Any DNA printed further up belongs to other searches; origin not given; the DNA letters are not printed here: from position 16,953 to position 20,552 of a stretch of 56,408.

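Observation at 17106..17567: Giant surface protein ends in two cytoplasmic HTH modules: a candidate membrane-tethered transcription factor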

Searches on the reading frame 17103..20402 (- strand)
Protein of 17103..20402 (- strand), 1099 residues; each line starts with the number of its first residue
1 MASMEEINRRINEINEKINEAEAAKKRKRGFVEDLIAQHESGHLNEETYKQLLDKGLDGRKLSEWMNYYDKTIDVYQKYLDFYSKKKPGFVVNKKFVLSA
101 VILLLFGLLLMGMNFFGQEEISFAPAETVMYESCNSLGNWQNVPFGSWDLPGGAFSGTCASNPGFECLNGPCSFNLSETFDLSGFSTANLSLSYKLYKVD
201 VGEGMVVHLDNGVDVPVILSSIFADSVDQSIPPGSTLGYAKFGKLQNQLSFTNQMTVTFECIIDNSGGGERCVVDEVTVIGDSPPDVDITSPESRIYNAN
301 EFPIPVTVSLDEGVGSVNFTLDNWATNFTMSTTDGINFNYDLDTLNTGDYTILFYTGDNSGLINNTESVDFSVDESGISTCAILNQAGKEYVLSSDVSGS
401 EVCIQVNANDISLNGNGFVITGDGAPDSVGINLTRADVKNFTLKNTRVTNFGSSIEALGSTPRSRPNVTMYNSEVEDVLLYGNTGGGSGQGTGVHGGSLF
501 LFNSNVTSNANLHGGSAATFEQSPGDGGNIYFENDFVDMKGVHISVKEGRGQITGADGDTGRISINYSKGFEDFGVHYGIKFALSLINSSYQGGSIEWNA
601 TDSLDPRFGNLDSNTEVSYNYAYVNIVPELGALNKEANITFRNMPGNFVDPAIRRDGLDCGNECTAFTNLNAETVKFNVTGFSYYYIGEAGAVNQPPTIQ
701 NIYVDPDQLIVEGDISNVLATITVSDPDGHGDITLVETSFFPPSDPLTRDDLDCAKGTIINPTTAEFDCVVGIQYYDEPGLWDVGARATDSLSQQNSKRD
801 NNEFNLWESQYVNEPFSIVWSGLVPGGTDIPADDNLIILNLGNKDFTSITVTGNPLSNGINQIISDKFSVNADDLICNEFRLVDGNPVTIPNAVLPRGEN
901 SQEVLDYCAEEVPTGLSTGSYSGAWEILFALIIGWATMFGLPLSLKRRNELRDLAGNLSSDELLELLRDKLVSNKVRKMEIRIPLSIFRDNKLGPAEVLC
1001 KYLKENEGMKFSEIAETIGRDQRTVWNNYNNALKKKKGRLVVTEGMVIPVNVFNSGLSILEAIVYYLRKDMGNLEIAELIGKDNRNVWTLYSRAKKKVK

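Call 3: search_protein_families(library=pfam, proteins=[window:17103-20402:-], max_evalue=1)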
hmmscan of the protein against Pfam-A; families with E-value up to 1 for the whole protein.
window:17103-20402:- (1099 aa): 5 families
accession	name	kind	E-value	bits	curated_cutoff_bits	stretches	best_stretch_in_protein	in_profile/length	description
PF08281.18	Sigma70_r4_2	-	1.3e-08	34.7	25.7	2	1061-1097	15-53/54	Sigma-70, region 4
PF17957.7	Big_7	-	0.00088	20.3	24.1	1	285-352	1-68/70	Bacterial Ig domain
PF02001.22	DUF134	-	0.035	15.1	27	0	1002-1041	44-83/98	Protein of unknown function DUF134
PF13412.12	HTH_24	-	0.074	13.1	21.9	0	1001-1029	10-38/48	Winged helix-turn-helix DNA-binding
PF13384.12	HTH_23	-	0.12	12.7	24.6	1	1006-1028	16-37/50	Homeodomain-like domain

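Call 4: search_protein_families(library=ncbifam, proteins=[window:17103-20402:-], max_evalue=1)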
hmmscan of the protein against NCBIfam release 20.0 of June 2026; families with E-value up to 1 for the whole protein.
window:17103-20402:- (1099 aa): 6 families
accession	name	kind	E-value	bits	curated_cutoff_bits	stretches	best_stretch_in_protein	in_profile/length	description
TIGR02937.1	sigma70-ECF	superfamily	0.00073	19.2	42.9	1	992-1035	117-160/165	sigma-70 family RNA polymerase sigma factor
TIGR02984.1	Sig-70_plancto1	subfamily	0.0056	16.3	183.75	1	1003-1037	151-185/189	RNA polymerase sigma-70 factor, Planctomycetaceae-specific subfamily 1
TIGR02957.1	SigX4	subfamily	0.015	14.5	323.25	1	1057-1098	109-152/281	RNA polymerase sigma-70 factor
TIGR03879.1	near_KaiC_dom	domain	0.022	15.2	65.1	0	1002-1029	29-56/91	probable regulatory domain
NF007214.0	PRK09636.1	subfamily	0.036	13.2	271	0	1052-1099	111-160/293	RNA polymerase sigma factor SigJ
NF003257.0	PRK04217.1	equivalog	0.22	11.7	115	0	1003-1042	53-92/110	hypothetical protein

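Call 10: find_homologous_proteins(query=window:17103-20402:-, max_evalue=0.001)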
Query window:17103-20402:- (1099 aa): 1 proteins with E <= 0.001 among 8000 candidates.
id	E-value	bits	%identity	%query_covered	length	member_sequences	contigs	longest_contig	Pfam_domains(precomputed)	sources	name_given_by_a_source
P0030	0.0e+0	2506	100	100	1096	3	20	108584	PF08281.19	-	-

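Call 45: search_protein_representatives(protein=window:17103-20402:-)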
Query: 1099 residues. Proteins with E-value up to 0.001 (for the whole library): 2565; up to 1e-10: 1407; up to 1e-30: 176. The best 150 are listed.
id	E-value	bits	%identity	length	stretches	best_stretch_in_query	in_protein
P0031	1.2e-210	718.7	42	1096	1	3-1097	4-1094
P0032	3.7e-192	657.5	39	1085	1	4-1097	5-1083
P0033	2.2e-77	277.5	41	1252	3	694-1099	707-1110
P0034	5.2e-73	263.0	34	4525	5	690-1099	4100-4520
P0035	2.1e-69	251.0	34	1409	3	689-1098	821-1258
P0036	1.7e-65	238.1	32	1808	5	694-1099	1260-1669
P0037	5.4e-65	236.4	36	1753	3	628-1099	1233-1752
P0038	1.4e-64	235.0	31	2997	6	751-1098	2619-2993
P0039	6.3e-61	223.0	36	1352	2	677-1099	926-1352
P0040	1.7e-60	221.5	34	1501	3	683-1097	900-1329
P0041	2.0e-60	221.3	33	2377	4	968-1097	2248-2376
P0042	2.9e-59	217.4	34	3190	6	595-1096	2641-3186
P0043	3.6e-58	213.8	34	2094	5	971-1098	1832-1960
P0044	8.4e-58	212.6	40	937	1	695-1099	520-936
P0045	3.4e-57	210.6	31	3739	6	378-1099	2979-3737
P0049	3.0e-55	204.1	39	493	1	686-1099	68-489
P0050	4.9e-55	203.5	48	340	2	973-1099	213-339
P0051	3.7e-54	200.5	39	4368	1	692-1099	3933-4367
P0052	5.1e-54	200.1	36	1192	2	695-1099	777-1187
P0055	2.1e-53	198.0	35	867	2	694-1099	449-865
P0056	1.1e-52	195.6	35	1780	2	690-1099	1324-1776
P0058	4.3e-52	193.7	33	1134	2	664-1099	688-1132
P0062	6.5e-50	186.5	36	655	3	972-1099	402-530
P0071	3.4e-46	174.1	35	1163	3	706-1099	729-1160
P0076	1.8e-45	171.8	34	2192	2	699-1099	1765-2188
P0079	9.1e-45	169.4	33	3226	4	693-1099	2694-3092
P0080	1.2e-44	169.1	35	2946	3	697-1099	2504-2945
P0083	1.9e-44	168.4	31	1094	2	626-1099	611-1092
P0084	2.2e-44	168.2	31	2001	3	687-1099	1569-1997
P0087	5.3e-44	166.9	37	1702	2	696-1099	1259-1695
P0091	2.2e-43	164.9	36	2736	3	711-1099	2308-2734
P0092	2.3e-43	164.8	31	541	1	682-1099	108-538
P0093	7.3e-43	163.1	36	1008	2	686-1099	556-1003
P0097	1.3e-42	162.3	31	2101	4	969-1099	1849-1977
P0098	2.2e-42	161.6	33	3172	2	664-1099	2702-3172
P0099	2.6e-42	161.3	34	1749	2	693-1099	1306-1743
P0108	3.2e-41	157.7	33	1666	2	695-1099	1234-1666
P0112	6.6e-41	156.7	38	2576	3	751-1099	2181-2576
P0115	1.1e-40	156.0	33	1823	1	693-1099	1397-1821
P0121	3.0e-39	151.2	33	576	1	657-1099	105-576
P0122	3.8e-39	150.8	44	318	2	980-1099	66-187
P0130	2.7e-38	148.0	33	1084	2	689-1099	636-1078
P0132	3.2e-38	147.7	45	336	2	981-1099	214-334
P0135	4.9e-38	147.1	33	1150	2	677-1099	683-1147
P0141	9.7e-37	142.9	32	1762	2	707-1099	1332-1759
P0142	1.0e-36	142.8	33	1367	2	691-1099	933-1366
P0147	4.6e-36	140.6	29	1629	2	691-1099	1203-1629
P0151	2.5e-35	138.2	34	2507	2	693-1099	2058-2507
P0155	5.6e-35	137.0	37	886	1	751-1099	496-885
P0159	8.8e-35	136.4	44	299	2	982-1099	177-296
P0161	1.8e-34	135.4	35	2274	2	672-1099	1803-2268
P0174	5.1e-33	130.5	32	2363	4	709-1099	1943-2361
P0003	5.2e-33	130.5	56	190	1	964-1099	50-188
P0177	9.3e-33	129.7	32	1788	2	693-1099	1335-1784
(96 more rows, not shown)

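Call 46: list_cluster_members(proteins=[P0031, P0032, P0033, P0034, P0035, P0037, P0039, P0051, P0045, P0030])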
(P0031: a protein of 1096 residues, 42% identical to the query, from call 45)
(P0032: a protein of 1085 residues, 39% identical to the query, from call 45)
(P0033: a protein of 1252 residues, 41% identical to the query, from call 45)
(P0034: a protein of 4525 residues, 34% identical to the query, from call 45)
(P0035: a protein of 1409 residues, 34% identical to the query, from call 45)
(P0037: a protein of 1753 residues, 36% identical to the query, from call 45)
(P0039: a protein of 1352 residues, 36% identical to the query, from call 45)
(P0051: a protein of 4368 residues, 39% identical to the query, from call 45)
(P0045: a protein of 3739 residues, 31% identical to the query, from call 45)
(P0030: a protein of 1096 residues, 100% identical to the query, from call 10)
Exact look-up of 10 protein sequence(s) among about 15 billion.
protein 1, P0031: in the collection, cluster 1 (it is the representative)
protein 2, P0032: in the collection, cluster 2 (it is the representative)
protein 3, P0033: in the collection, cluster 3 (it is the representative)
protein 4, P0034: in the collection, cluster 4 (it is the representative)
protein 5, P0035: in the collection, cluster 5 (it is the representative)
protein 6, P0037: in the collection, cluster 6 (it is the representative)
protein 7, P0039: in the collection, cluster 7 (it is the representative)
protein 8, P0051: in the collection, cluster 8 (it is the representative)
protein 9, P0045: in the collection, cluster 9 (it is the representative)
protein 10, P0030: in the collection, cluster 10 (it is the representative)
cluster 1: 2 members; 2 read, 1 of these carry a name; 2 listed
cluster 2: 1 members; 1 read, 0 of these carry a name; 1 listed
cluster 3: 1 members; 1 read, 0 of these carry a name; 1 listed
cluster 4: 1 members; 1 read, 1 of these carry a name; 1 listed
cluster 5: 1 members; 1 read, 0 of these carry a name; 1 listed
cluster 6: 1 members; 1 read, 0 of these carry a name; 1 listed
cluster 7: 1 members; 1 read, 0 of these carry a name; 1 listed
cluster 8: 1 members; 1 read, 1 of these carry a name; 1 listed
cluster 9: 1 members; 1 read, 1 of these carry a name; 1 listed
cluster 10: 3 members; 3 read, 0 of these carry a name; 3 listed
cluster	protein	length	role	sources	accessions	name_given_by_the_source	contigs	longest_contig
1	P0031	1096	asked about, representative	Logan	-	-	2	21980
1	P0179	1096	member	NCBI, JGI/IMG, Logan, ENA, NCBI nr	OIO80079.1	hypothetical protein AUJ84_04625 [Candidatus Pacearchaeota archaeon CG1_02_32_132] | MAG: hypothetical protein AUJ84_04625 [Candidatus Pacearchaeota archaeon CG1_02_32_132]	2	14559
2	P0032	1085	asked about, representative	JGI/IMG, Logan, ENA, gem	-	-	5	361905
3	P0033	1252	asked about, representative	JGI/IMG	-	-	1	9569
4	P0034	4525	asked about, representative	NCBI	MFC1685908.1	LamG-like jellyroll fold domain-containing protein [Nanoarchaeota archaeon]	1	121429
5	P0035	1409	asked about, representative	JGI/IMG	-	-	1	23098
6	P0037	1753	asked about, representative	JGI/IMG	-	-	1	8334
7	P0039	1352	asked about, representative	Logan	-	-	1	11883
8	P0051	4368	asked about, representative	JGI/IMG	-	hypothetical protein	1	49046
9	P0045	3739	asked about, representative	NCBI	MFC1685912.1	NosD domain-containing protein [Nanoarchaeota archaeon]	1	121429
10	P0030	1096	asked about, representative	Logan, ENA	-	-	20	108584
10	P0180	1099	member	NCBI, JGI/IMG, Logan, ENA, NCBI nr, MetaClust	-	-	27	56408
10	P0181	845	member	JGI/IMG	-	-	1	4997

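Call 69: predict_structure(alignment_id=A3)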
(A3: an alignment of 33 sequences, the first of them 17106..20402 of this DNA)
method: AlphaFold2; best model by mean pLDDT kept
length: 1099 residues; sequences in the alignment: 33
mean_pLDDT: 64.0   pTM: 0.34
mean pLDDT of the five models: 64.0, 63.8, 62.7, 60.4, 56.4
residues with pLDDT >= 90: 207; 70-90: 318; 50-70: 156; < 50: 418
segments of 3 or more residues with pLDDT < 50: 89-94, 120-192, 201-203, 218-242, 251-254, 263-270, 274-379, 483-495, 514-528, 533-594, 601-634, 643-648, 669-672, 682-684, 689-692, 931-952, 966-979
pLDDT, mean of each block of 10 residues (from residue 1): 69 91 93 92 89 88 90 88 67 54 77 58 30 26 26 33 37 45 46 51 55 49 36 40 49 51 43 48 31 29 29 28 29 25 32 43 41 40 74 68 76 82 77 72 86 72 67 78 41 52 70 42 41 46 36 40 36 32 37 47 42 32 32 52 49 58 57 54 49 77 88 90 89 91 87 85 89 93 94 88 88 78 88 88 89 86 90 79 86 85 90 86 73 40 44 50 47 43 89 92 93 89 95 91 86 90 93 91 91 90
secondary structure, 60 per line:
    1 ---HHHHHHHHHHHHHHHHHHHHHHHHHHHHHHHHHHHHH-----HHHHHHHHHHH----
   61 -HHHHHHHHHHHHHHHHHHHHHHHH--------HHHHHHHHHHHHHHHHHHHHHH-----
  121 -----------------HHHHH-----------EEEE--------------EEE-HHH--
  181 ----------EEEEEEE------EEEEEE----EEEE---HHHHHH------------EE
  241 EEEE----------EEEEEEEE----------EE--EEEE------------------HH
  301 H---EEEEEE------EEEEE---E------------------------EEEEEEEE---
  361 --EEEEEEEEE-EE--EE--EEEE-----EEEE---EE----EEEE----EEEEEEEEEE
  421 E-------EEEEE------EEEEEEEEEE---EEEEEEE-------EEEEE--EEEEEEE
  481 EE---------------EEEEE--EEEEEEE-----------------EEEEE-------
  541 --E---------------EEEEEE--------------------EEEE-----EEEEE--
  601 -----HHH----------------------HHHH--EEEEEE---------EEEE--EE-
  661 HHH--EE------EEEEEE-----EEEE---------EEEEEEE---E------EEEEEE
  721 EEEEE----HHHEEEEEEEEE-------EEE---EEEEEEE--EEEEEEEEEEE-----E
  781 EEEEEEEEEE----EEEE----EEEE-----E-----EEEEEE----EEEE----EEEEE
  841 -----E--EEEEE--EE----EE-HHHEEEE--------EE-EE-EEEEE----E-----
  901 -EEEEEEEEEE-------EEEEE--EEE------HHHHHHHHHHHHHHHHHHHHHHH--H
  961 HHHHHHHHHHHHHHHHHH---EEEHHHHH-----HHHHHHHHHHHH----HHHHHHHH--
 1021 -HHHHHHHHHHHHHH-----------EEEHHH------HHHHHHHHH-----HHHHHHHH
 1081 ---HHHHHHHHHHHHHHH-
elements in order (helices of 4 or more, strands of 3 or more residues): H4-40 H46-56 H62-85 H94-115 H138-142 E154-157 E172-174 E191-197 E204-209 E214-217 H221-226 E239-244 E255-262 E277-280 E305-310 E317-321 E350-357 E363-371 E381-384 E390-393 E403-406 E411-421 E429-433 E440-449 E453-459 E467-471 E474-482 E498-502 E505-511 E529-533 E559-564 E585-588 E594-598 H631-634 E637-642 E652-655 E674-679 E685-688 E698-704 E715-725 E733-741 E749-751 E755-761 E764-774 E780-790 E795-798 E803-806 E818-823 E828-831 E836-840 E849-853 E868-871 E886-890 E902-911 E919-923 E926-928 H935-957 H960-978 E982-984 H985-989 H995-1006 H1011-1018 H1022-1035 E1047-1049 H1059-1067 H1073-1080 H1084-1098
